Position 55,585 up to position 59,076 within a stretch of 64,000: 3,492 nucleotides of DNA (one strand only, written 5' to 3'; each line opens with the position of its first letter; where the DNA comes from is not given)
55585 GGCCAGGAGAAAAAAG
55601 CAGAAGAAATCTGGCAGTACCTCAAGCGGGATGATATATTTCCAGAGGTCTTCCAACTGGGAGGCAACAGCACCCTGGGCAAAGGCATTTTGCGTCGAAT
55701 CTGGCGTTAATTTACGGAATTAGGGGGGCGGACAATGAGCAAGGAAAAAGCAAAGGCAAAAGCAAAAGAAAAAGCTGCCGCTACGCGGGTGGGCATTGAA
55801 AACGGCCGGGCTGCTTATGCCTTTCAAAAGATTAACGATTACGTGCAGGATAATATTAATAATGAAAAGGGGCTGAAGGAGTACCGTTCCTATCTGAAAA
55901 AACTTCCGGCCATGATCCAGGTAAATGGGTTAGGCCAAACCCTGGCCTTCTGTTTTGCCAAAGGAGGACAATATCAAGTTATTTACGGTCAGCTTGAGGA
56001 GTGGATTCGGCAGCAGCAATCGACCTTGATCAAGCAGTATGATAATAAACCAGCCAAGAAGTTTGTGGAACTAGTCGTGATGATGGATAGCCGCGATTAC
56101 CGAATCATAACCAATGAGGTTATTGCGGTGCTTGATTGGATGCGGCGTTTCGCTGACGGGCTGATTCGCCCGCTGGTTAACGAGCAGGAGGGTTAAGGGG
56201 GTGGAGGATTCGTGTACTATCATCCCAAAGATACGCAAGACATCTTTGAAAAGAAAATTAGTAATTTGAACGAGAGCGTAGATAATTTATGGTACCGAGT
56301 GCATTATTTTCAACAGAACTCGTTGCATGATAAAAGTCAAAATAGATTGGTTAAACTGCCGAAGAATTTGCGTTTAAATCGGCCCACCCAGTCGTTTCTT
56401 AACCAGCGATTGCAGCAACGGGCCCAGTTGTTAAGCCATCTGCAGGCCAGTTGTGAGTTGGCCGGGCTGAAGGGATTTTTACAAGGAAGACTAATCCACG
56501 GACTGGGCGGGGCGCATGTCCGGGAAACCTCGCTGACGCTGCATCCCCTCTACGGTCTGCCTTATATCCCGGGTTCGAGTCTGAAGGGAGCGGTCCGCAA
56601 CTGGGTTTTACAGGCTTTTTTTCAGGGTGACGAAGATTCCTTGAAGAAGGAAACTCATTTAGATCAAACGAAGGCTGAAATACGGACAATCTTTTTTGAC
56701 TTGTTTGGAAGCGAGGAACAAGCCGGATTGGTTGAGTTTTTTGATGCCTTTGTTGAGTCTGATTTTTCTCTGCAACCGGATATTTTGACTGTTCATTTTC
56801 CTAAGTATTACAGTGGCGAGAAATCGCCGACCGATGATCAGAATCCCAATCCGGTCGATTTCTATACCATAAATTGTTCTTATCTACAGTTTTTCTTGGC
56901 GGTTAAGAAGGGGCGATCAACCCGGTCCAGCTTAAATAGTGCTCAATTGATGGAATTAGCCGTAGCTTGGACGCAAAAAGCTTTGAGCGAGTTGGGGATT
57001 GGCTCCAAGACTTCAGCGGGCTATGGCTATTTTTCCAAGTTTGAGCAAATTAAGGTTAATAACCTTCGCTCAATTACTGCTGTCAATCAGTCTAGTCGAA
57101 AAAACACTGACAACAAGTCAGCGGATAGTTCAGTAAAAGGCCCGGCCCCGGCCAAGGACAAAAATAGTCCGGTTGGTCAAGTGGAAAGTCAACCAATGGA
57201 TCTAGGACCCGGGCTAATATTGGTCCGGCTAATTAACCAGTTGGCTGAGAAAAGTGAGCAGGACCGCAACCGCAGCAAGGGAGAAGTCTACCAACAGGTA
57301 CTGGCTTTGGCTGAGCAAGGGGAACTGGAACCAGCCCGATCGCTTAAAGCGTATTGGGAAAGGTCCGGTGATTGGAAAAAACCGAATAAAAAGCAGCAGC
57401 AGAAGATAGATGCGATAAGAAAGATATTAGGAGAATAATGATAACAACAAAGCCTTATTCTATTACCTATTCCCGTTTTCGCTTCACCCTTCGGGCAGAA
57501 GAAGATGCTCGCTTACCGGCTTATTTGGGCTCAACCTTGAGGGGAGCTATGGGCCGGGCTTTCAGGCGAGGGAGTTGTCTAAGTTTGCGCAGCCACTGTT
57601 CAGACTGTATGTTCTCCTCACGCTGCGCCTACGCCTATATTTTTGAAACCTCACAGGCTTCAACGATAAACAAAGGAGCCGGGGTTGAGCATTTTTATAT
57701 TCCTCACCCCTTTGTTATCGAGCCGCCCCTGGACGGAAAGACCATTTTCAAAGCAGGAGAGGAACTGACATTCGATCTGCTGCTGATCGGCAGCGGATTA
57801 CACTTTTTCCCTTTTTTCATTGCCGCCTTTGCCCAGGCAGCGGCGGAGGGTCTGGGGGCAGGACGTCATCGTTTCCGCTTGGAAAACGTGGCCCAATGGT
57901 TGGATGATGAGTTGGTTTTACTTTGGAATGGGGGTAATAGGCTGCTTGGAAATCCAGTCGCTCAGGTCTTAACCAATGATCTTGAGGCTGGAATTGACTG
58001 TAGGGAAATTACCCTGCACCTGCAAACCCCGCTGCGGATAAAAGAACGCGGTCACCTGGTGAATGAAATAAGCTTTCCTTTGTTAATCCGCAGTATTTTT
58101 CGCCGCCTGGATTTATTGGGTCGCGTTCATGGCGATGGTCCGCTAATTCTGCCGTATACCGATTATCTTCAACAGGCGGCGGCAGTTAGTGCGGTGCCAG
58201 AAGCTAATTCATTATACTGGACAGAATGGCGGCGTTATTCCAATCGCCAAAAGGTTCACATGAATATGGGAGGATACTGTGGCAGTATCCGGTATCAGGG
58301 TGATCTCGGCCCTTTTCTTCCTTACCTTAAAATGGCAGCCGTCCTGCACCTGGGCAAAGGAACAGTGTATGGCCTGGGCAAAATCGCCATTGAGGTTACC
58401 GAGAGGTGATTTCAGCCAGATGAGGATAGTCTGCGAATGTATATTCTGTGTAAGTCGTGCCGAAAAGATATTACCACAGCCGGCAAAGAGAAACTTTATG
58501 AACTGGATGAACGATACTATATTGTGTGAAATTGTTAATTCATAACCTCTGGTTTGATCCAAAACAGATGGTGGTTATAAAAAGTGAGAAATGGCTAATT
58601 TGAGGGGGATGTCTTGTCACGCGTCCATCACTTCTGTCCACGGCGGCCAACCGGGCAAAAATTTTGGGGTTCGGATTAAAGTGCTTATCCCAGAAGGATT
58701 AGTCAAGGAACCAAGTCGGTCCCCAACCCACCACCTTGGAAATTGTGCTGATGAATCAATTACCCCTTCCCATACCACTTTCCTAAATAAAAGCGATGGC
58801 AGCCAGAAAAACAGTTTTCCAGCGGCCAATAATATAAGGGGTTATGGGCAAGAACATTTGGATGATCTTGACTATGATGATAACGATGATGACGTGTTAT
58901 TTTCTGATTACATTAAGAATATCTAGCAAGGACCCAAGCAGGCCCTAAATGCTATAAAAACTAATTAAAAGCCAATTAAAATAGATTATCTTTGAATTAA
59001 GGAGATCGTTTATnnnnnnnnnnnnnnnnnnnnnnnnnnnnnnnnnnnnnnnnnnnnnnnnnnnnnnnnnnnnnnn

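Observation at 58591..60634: Uncharacterised membrane-protein module between cmr-cas6 and array 2: a coiled-coil protein with two C-terminal TM helices plus a His-containing polytopic membrane protein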

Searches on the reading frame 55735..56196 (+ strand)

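Call 5: search_protein_families(library=pfam, proteins=[window:55735-56196:+], max_evalue=1)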
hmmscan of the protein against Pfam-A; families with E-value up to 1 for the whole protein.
window:55735-56196:+ (153 aa): 2 families
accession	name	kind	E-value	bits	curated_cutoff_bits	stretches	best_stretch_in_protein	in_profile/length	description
PF09701.15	Cas_Cmr5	-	3.7e-31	108.2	21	1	22-142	2-118/119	CRISPR-associated protein (Cas_Cmr5)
PF01843.25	DIL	-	0.019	15.5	24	1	72-119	25-74/105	DIL domain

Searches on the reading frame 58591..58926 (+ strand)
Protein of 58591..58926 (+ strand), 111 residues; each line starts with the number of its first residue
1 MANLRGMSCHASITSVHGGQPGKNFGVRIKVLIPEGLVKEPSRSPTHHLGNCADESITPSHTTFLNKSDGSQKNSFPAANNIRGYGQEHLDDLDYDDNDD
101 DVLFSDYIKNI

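Call 5: search_protein_families(library=pfam, proteins=[window:58591-58926:+], max_evalue=1)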
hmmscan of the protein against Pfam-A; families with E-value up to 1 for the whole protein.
window:58591-58926:+ (111 aa): 0 families

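Call 6: search_protein_families(library=ncbifam, proteins=[window:58591-58926:+], max_evalue=1)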
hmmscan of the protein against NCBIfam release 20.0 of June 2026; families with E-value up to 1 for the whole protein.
window:58591-58926:+ (111 aa): 0 families

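Call 7: search_protein_families(library=padloc, proteins=[window:58591-58926:+], max_evalue=1)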
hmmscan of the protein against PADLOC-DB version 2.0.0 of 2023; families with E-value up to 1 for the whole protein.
window:58591-58926:+ (111 aa): 0 families

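Call 107: list_cluster_members(proteins=[window:58591-58923:+, P0001, P0121])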
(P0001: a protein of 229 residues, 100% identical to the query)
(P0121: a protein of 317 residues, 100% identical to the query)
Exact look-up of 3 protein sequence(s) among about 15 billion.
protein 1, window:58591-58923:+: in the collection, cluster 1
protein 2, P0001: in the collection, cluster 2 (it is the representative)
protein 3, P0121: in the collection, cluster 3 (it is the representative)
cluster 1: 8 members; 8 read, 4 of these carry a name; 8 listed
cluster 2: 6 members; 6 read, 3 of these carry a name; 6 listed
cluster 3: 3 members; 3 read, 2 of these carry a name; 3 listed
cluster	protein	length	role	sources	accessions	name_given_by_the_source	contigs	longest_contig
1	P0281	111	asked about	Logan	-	-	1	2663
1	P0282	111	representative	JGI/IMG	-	hypothetical protein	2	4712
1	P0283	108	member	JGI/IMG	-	hypothetical protein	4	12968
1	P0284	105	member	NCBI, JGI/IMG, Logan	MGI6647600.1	MAG: hypothetical protein ACOX5W_00650 [Bacillota bacterium] | hypothetical protein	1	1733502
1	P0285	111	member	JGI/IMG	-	hypothetical protein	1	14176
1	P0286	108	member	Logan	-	-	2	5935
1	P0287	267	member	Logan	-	-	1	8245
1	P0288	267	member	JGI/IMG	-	-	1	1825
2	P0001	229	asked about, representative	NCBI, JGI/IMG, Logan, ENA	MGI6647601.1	MAG: hypothetical protein ACOX5W_00655 [Bacillota bacterium] | hypothetical protein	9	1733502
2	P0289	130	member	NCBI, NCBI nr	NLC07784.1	MAG: hypothetical protein GX755_07450, partial [Syntrophomonadaceae bacterium] | hypothetical protein [Syntrophomonadaceae bacterium]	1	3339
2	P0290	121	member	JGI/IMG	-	hypothetical protein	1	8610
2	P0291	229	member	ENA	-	-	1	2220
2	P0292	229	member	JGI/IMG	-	-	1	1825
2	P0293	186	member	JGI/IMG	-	-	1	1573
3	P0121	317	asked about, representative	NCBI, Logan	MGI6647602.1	MAG: hypothetical protein ACOX5W_00660 [Bacillota bacterium]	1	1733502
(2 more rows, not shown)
